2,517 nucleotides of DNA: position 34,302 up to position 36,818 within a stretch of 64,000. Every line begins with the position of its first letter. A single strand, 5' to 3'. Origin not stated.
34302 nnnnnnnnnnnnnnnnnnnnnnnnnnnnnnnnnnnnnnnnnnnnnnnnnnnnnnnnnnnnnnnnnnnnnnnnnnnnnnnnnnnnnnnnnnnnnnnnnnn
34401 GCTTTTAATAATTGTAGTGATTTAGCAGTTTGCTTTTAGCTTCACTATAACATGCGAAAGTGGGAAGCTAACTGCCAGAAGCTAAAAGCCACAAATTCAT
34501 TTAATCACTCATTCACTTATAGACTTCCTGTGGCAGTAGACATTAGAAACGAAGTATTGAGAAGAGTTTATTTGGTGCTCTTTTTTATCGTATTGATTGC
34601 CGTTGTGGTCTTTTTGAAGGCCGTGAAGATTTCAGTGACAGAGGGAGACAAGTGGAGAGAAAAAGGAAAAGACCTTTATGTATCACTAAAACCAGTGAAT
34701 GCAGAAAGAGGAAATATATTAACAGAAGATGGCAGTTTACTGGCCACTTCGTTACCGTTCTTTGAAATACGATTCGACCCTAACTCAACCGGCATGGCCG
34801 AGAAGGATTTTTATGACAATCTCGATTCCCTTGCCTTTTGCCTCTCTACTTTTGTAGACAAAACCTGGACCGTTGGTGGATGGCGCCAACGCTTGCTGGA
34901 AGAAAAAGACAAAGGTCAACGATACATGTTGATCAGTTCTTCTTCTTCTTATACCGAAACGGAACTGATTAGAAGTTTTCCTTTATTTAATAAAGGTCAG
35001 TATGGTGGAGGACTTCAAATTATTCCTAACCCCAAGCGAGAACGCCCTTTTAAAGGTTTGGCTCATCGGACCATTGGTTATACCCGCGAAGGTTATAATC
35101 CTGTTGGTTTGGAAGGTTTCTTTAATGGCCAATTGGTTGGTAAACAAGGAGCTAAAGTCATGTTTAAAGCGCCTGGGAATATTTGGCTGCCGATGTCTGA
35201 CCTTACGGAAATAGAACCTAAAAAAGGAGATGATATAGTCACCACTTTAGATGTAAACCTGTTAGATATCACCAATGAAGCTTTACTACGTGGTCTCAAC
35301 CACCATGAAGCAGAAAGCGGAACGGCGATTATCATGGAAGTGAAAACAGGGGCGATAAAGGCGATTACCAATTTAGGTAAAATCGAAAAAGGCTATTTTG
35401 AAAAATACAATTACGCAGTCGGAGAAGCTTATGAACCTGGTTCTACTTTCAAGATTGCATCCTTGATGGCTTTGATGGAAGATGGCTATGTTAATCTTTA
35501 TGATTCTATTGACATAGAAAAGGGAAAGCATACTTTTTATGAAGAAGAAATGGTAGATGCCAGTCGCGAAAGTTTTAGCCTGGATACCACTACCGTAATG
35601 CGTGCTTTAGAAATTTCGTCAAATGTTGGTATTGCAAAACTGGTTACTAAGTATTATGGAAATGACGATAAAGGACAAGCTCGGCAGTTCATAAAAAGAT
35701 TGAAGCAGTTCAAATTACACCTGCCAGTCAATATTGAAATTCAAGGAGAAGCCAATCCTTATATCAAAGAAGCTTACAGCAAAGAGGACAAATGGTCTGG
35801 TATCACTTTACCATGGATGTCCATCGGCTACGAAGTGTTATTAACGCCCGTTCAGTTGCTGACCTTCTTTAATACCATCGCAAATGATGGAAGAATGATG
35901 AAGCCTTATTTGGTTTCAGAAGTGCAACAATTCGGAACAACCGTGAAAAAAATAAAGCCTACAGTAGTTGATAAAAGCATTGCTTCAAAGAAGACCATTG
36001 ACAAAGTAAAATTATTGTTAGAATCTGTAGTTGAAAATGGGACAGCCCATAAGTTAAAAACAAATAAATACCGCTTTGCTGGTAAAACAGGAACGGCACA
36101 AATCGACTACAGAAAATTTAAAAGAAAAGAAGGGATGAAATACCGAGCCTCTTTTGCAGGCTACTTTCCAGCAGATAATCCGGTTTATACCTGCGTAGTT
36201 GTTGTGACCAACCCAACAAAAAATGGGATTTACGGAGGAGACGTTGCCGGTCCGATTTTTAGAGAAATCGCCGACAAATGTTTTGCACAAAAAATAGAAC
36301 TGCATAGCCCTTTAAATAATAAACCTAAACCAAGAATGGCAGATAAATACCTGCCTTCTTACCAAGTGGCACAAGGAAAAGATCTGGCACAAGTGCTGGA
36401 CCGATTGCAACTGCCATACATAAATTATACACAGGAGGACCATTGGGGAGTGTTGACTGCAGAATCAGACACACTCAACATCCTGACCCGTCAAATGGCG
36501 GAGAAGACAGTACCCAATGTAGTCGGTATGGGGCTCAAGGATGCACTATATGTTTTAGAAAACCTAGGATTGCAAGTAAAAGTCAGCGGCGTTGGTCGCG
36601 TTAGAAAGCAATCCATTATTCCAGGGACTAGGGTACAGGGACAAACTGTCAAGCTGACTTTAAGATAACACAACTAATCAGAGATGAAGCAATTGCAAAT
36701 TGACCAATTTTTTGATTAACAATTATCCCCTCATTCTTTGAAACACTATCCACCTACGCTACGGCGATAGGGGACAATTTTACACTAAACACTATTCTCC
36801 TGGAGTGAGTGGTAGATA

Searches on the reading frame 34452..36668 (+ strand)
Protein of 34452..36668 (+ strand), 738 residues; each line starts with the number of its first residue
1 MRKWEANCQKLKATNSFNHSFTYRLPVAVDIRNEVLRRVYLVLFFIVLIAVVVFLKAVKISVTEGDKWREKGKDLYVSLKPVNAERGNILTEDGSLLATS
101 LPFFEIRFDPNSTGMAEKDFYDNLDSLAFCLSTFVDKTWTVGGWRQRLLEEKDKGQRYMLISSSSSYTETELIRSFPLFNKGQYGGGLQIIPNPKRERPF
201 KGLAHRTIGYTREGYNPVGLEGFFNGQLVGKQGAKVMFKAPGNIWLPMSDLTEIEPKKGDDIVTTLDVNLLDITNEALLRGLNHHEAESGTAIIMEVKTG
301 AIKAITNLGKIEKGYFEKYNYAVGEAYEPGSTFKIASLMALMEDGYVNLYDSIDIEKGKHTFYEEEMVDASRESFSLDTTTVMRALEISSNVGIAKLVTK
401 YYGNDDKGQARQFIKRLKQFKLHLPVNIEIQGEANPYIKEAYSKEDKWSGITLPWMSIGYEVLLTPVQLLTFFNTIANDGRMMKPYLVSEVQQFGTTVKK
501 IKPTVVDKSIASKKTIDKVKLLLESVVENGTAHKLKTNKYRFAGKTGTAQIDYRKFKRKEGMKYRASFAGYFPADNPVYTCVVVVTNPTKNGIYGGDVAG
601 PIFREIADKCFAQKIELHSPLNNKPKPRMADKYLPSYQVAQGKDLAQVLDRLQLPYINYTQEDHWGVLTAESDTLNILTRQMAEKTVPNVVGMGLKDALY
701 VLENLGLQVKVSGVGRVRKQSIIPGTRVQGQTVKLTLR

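Call 70: search_protein_families(library=pfam, proteins=[window:34452-36668:+], max_evalue=0.001)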
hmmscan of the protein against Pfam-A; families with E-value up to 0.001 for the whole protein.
window:34452-36668:+ (738 aa): 3 families
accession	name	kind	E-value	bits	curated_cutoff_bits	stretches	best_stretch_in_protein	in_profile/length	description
PF00905.27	Transpeptidase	-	5.1e-54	183.9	22.1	1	290-607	1-298/299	Penicillin binding protein transpeptidase domain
PF03793.24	PASTA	-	1.9e-11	44.2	23.2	1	686-737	2-62/64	PASTA domain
PF03717.20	PBP_dimer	-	2.7e-08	34.9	24.4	1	82-233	2-149/180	Penicillin-binding Protein dimerisation domain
